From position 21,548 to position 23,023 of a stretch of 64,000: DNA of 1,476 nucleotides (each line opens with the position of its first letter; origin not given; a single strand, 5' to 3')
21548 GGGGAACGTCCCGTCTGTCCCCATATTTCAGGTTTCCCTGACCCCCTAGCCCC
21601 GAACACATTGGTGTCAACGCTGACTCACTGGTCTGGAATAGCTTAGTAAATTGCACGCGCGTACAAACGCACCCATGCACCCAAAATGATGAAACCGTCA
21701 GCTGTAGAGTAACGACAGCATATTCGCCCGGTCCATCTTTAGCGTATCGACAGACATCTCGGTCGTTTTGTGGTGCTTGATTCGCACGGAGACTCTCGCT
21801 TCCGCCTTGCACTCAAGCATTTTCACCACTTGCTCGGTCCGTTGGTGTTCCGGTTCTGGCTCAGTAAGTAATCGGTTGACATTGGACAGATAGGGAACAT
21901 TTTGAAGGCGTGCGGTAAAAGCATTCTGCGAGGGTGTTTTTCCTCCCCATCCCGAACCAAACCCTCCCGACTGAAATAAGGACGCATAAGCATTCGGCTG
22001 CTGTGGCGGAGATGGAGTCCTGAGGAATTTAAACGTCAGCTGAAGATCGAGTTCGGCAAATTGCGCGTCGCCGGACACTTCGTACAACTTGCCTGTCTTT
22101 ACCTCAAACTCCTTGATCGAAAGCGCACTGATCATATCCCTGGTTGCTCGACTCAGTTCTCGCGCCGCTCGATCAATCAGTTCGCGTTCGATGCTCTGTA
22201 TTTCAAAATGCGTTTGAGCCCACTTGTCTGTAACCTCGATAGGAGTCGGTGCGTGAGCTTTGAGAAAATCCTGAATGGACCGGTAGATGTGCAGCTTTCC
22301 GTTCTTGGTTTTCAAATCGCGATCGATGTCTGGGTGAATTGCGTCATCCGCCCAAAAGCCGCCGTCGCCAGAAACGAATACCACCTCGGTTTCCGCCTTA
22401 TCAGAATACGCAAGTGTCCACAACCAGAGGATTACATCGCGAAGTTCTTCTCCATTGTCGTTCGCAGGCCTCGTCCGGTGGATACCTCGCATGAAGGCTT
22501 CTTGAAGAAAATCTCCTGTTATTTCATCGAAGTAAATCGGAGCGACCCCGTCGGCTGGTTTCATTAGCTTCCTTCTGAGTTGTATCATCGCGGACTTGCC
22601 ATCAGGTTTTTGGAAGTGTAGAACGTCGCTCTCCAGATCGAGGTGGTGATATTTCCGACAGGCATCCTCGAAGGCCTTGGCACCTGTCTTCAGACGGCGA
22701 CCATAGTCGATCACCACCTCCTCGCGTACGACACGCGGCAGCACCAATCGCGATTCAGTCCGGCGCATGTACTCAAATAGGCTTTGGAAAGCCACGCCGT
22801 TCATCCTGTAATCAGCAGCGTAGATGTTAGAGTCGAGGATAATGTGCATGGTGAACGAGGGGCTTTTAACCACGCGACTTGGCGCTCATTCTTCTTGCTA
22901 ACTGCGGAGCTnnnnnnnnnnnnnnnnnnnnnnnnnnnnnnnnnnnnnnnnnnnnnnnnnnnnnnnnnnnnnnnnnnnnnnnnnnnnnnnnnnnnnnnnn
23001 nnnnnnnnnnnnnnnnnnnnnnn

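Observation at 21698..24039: Two adjacent, unrelated PIN-like nuclease genes with novel C-terminal domains in an AT-rich islet: candidate undescribed (defence-like) two-gene module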

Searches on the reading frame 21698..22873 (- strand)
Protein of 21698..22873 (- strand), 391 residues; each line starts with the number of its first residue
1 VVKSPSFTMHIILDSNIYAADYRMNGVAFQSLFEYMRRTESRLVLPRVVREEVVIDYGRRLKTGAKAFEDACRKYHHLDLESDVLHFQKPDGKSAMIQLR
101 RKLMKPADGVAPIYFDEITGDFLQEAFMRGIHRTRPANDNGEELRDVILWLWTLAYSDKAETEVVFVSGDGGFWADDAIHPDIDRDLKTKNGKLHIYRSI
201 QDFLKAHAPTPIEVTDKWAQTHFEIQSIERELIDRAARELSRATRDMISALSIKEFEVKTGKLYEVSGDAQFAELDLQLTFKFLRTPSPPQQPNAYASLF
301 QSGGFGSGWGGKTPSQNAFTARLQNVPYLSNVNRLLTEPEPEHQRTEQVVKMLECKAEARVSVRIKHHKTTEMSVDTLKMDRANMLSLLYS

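Call 3: search_protein_families(library=pfam, proteins=[window:21698-22873:-], max_evalue=1)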
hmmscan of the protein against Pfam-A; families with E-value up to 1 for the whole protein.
window:21698-22873:- (391 aa): 2 families
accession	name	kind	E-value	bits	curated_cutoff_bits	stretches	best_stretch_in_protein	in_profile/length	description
PF16289.11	PIN_12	-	7e-16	59.5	32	1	11-173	1-172/172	PIN domain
PF18476.7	PIN_8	-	3.3e-06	27.6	26.1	1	11-73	2-64/227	PIN like domain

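Call 4: search_protein_families(library=padloc, proteins=[window:21698-22873:-], max_evalue=1)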
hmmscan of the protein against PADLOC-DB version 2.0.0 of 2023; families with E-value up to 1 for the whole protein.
window:21698-22873:- (391 aa): 0 families

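Call 5: search_protein_families(library=ncbifam, proteins=[window:21698-22873:-], max_evalue=1)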
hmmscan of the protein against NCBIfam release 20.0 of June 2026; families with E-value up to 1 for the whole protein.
window:21698-22873:- (391 aa): 0 families

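Call 11: find_homologous_proteins(query=window:21698-22873:-)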
Query window:21698-22873:- (391 aa): 90 proteins with E <= 0.001 among 3959 candidates.
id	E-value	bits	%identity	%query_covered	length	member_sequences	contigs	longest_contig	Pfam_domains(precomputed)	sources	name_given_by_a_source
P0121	2.0e-262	888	100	100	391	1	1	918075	PF18476.8,PF16289.12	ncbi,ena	-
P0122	8.0e-215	731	86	98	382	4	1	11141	PF18476.8,PF16289.12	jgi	jgi:hypothetical protein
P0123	1.3e-193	661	80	94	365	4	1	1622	PF16289.12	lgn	-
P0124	2.7e-193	660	79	95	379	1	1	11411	PF18476.8,PF16289.12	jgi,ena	jgi:hypothetical protein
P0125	4.1e-187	640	79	94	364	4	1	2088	PF16289.12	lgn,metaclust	metaclust:\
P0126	9.3e-172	590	71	95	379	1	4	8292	PF16289.12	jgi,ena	jgi:hypothetical protein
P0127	5.6e-157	541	64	97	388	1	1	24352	PF16289.12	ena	-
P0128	8.4e-152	524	68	91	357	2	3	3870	PF16289.12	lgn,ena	-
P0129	3.5e-150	519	62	98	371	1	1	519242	PF18476.8,PF16289.12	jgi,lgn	jgi:hypothetical protein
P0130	1.2e-138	481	59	98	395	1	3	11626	PF18476.8,PF16289.12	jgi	jgi:hypothetical protein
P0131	6.8e-137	475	57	98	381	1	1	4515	PF18476.8,PF16289.12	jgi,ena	jgi:hypothetical protein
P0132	1.8e-131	457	60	98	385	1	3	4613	PF16289.12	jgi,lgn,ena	jgi:hypothetical protein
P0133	2.1e-129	450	55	98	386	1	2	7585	PF16289.12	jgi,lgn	jgi:hypothetical protein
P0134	6.1e-129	449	56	98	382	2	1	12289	PF16289.12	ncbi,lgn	-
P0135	2.3e-127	443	56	98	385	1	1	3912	PF16289.12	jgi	jgi:hypothetical protein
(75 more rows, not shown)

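Call 12: find_encoding_contigs(protein=P0121, flank=10000, max_places=4)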
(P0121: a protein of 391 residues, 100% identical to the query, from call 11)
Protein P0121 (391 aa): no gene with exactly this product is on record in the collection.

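Call 15: find_related_loci(query=A1, collection=metagenome_contigs, flank=6000)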
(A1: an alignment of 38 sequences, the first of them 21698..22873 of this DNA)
Query A1 (391 aa) in metagenome_contigs; peptide patterns used: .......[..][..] (x = any residue, [..] = any of these).
197 stretches matched a pattern; 93 encode a relative of the query (tblastn E <= 1e-3); the best 80 are kept; 80 distinct loci.
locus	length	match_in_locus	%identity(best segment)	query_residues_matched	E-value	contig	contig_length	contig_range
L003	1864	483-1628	80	6-390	0e+0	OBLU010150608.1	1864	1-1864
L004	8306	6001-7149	79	4-390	0e+0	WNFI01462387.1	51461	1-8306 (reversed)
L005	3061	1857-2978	71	4-381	0e+0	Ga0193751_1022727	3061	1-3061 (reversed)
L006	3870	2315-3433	69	8-380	1e-176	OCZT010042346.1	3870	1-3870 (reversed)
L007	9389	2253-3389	56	9-391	1e-135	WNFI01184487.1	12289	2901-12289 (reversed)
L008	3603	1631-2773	60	9-390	2e-138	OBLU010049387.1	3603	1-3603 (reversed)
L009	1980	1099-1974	54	4-294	7e-112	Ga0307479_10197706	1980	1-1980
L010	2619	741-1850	45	9-385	4e-104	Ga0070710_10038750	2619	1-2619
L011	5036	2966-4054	43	9-381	1e-98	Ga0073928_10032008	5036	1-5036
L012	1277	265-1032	55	8-263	4e-105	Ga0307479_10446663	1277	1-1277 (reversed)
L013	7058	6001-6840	50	4-283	2e-95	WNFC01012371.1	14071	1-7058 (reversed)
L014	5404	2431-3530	50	4-381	2e-95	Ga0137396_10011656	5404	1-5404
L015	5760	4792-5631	50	4-283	2e-95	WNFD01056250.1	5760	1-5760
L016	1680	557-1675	42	9-385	3e-101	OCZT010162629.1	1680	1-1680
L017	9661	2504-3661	42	9-391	9e-94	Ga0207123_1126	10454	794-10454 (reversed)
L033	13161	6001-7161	32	9-385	3e-52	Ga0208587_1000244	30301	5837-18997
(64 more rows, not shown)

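Call 33: search_solved_structures(query=A1, max_evalue=1)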
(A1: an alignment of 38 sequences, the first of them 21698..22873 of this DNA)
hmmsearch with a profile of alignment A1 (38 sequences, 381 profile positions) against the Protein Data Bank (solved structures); distinct sequences matched with E-value up to 1: 0.

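Call 40: predict_structure(alignment_id=A1)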
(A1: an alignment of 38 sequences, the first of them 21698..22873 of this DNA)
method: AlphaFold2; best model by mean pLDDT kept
length: 391 residues; sequences in the alignment: 38
mean_pLDDT: 85.1   pTM: 0.75
mean pLDDT of the five models: 85.1, 83.0, 82.5, 82.2, 81.7
residues with pLDDT >= 90: 257; 70-90: 66; 50-70: 28; < 50: 40
segments of 3 or more residues with pLDDT < 50: 301-327, 339-346
pLDDT, mean of each block of 10 residues (from residue 1): 69 97 96 94 94 94 96 90 85 96 94 83 80 81 82 93 96 94 96 96 95 96 95 95 90 97 93 97 88 58 44 43 47 51 53 95 94 95 87 76
secondary structure, 60 per line:
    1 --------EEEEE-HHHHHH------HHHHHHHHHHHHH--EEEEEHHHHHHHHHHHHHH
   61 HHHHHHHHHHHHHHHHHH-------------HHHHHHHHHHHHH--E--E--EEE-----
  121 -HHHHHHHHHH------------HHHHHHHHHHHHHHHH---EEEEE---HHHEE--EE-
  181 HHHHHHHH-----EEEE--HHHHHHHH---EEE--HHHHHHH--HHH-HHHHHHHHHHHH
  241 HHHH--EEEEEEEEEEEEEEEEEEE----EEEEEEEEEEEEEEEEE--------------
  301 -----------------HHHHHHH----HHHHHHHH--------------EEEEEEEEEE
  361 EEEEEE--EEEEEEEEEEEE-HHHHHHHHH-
elements in order: E9-13 H15-20 H27-39 E42-46 H47-78 H92-104 E113-115 H122-131 H144-159 E163-167 H181-188 E194-197 H200-207 E211-213 H216-222 H229-244 E247-265 E270-286 H318-324 H329-336 E351-366 E369-380 H382-390

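Call 42: search_protein_families(library=pfam, alignment_id=A4, max_evalue=0.00001)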
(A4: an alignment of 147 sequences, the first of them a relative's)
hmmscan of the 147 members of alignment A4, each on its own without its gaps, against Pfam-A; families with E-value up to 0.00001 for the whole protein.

A. member 1, L004:4182-4751:- (189 aa): 0 families

B. families by the number of members that match (of 147 scanned): 72 families (the first 25 are shown)
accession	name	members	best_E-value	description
PF00072.30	Response_reg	3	9.3e-24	Response regulator receiver domain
PF02739.22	5_3_exonuc_N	2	1.2e-51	5'-3' exonuclease, N-terminal resolvase-like domain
PF13426.13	PAS_9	2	1.9e-37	PAS domain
PF19289.4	PmbA_TldD_3rd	2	6.6e-31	PmbA/TldA metallopeptidase C-terminal domain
PF01367.25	5_3_exonuc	2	3.4e-30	5'-3' exonuclease, C-terminal SAM fold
PF02518.31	HATPase_c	2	6.5e-27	Histidine kinase-, DNA gyrase B-, and HSP90-like ATPase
PF13676.11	TIR_2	2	1.5e-24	TIR domain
PF00512.31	HisKA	2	4.9e-19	His Kinase A (phospho-acceptor) domain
PF00753.33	Lactamase_B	2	9.8e-14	Metallo-beta-lactamase superfamily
PF01582.25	TIR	2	1e-10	TIR domain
PF00476.26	DNA_pol_A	1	3.4e-160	DNA polymerase family A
PF01070.24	FMN_dh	1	8.5e-133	FMN-dependent dehydrogenase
PF02547.20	Queuosine_synth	1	1.8e-127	Queuosine biosynthesis protein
PF01138.27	RNase_PH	1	1.2e-56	3' exoribonuclease family, domain 1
PF13378.12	MR_MLE_C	1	5.7e-54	Enolase C-terminal domain-like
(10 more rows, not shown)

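Call 44: find_related_loci(query=A1, collection=viral_contigs, flank=6000)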
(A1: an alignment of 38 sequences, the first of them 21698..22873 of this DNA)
Query A1 (391 aa) in viral_contigs; peptide patterns used: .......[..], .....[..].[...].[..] (x = any residue, [..] = any of these).
95 stretches matched a pattern, but none encodes a relative of the query by tblastn (E <= 1e-3).

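Call 48: fold_search(model_id=the predicted structure, library=pdb)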
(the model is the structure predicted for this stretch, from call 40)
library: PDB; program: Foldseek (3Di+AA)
matches with E <= 10: 273; with E <= 0.001: 0
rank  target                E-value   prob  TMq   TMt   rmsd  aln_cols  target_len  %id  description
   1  8dl0_C                6.8e-03  0.28  0.19  0.19  21.9       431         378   10  CryoEM structure of the nucleotide-free and open channel A.aeolicus WzmWzt transporter (released 2022-09-21)
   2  5u9o_D                2.5e-02  0.63  0.13  0.28  10.0       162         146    8  Cocrystal structure of the intermembrane space region of the plastid division proteins PARC6 and PDV1 (released 2017-12-20)
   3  6jzf_A                3.6e-02  0.85  0.17  0.39  13.5       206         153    8  Structure of the intermembrane space region of PARC6 (released 2020-05-06)
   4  4muf_A                3.8e-02  0.35  0.20  0.26  20.2       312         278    7  Crystal structure of pantothenate synthetase in complex with 2-(2-(4-tert-butylphenylsulfonylcarbamoyl)-5-methoxy-1H-i (released 2014-08-27)
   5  5u9l_B                4.0e-02  0.66  0.16  0.35  14.8       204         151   10  Crystal structure of the intermembrane space region of the plastid division protein PARC6 (released 2017-12-20)
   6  5u9l_A                4.2e-02  0.63  0.16  0.34  13.4       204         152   10  Crystal structure of the intermembrane space region of the plastid division protein PARC6 (released 2017-12-20)
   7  6jzn_B                6.4e-02  0.51  0.13  0.30   9.2       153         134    8  Structure of the intermembrane space region of PARC6-PDV1 (released 2020-05-06)
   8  8dl0_A                6.8e-02  0.11  0.17  0.17  23.1       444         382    9  CryoEM structure of the nucleotide-free and open channel A.aeolicus WzmWzt transporter (released 2022-09-21)
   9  3bit_A                7.2e-02  0.13  0.14  0.12  16.9       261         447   10  Crystal structure of yeast Spt16 N-terminal Domain (released 2007-12-18)
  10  8dne_C                7.2e-02  0.11  0.17  0.18  22.8       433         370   11  CryoEM structure of the A.aeolicus WzmWzt transporter bound to ATP (released 2022-09-21)
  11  4chg_A                8.1e-02  0.87  0.23  0.54   7.7       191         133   15  Crystal structure of VapBC15 complex from Mycobacterium tuberculosis (released 2014-11-12)
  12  5x3t_B                1.2e-01  0.97  0.26  0.63   3.9       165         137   14  VapBC from Mycobacterium tuberculosis (released 2017-06-07)
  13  6jzn_C                1.3e-01  0.54  0.15  0.36  14.7       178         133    9  Structure of the intermembrane space region of PARC6-PDV1 (released 2020-05-06)
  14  3zvk_B                1.5e-01  0.85  0.25  0.60   6.5       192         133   11  Crystal structure of VapBC2 from Rickettsia felis bound to a DNA fragment from their promoter (released 2011-12-14)
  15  5u9o_E                2.5e-01  0.35  0.15  0.33  10.4       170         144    8  Cocrystal structure of the intermembrane space region of the plastid division proteins PARC6 and PDV1 (released 2017-12-20)
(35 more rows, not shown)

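Call 52: search_dna_similar(query=window:21698-22873:-, collection=phages, mode=protein, max_evalue=0.001, max_rows=15)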
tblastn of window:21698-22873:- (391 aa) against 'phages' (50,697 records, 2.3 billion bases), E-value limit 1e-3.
No match.

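Call 53: search_dna_similar(query=window:21698-22873:-, collection=plasmids, mode=protein, max_evalue=0.001, max_rows=15)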
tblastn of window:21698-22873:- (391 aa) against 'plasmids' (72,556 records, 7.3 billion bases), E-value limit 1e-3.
No match.

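Call 80: find_encoding_contigs(protein=P0122, flank=6000, max_places=3)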
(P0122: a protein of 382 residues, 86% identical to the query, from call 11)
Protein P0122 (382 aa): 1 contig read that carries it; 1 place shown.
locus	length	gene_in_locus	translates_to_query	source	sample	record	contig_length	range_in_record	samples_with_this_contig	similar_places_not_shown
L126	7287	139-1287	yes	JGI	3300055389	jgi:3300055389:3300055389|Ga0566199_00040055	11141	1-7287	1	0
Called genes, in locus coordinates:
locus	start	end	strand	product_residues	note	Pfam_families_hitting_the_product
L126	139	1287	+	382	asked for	PF16289:PIN_12, PF18476:PIN_8 (faint)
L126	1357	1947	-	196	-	PF07883:Cupin_2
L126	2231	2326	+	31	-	-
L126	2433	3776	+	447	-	-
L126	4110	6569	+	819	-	PF12704:MacB_PCD, PF02687:FtsX, PF12704:MacB_PCD, PF02687:FtsX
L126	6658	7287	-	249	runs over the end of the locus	PF02585:PIG-L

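Call 84: search_protein_families(library=phrogs, proteins=[window:21698-22873:-], max_evalue=0.01)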
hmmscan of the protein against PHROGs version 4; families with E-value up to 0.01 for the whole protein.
window:21698-22873:- (391 aa): 1 family
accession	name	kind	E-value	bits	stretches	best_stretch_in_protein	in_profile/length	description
phrog_9788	-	unknown function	0.00044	20.6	0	11-70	24-83/383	-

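Call 91: search_solved_structures(query=L033:4397-5866:+, max_evalue=0.001)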
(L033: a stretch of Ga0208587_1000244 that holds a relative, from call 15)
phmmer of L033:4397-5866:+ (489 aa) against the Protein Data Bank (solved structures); distinct sequences matched with E-value up to 0.001: 3.
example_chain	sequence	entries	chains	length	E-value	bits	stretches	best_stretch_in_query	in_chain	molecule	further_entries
1vky_A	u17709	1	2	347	1.8e-95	323.6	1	117-488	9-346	S-adenosylmethionine:tRNA ribosyltransferase-isomerase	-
1yy3_A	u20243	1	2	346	3.9e-90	306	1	124-488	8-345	S-adenosylmethionine:tRNA ribosyltransferase-isomerase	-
1wdi_A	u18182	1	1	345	1.5e-81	277.7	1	125-488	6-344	hypothetical protein TT0907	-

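Call 92: search_solved_structures(query=L033:7482-10319:+, max_evalue=0.001)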
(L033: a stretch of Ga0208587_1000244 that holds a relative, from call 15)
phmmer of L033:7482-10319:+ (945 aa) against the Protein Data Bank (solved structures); distinct sequences matched with E-value up to 0.001: 90 (the best 60 are shown).
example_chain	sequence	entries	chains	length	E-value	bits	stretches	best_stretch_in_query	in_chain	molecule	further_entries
1bgx_T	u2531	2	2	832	1.1e-169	569.7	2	477-942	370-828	TAQ DNA POLYMERASE | PROTEIN (TAQ POLYMERASE)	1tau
1taq_A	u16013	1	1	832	8.3e-168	563.4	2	477-942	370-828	TAQ DNA POLYMERASE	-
6vde_A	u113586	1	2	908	2.4e-154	518.8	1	22-941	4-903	DNA polymerase I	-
8oo6_A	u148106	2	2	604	3.8e-130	438.8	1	511-942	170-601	DNA polymerase I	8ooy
1d9d_A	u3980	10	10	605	3.8e-130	438.8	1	511-942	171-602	DNA POLYMERASE I | PROTEIN (DNA POLYMERASE I KLENOW FRAGMENT (E.C.2.7.7.7)) | PROTEIN (DNA POLYMERASE I-KLENOW FRAGMENT (E.C.2.7.7.7))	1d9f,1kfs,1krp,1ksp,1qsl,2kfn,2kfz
1dpi_A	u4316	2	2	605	3.8e-130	438.8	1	511-942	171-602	DNA POLYMERASE I KLENOW FRAGMENT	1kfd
1d8y_A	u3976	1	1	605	3.8e-130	438.8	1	511-942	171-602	DNA POLYMERASE I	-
1kln_A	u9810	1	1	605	3.8e-130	438.8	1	511-942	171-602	PROTEIN (DNA POLYMERASE I KLENOW FRAGMENT (E.C.2.7.7.7))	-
2xy7_A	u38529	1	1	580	1.2e-127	430.6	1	437-944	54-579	DNA POLYMERASE I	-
4uqg_A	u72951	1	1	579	1.3e-127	430.4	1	437-944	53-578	DNA POLYMERASE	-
2xo7_A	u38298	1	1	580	1.3e-127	430.4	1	437-944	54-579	DNA POLYMERASE I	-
2xy5_A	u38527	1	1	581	1.3e-127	430.4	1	437-944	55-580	DNA POLYMERASE I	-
2xy6_A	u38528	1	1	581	1.3e-127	430.4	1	437-944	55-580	DNA POLYMERASE I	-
4b9l_A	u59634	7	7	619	1.6e-127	430.1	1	437-944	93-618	DNA POLYMERASE I | DNA POLYMERASE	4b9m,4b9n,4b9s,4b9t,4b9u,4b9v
6mu4_A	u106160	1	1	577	1.7e-127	430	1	437-944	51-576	DNA polymerase I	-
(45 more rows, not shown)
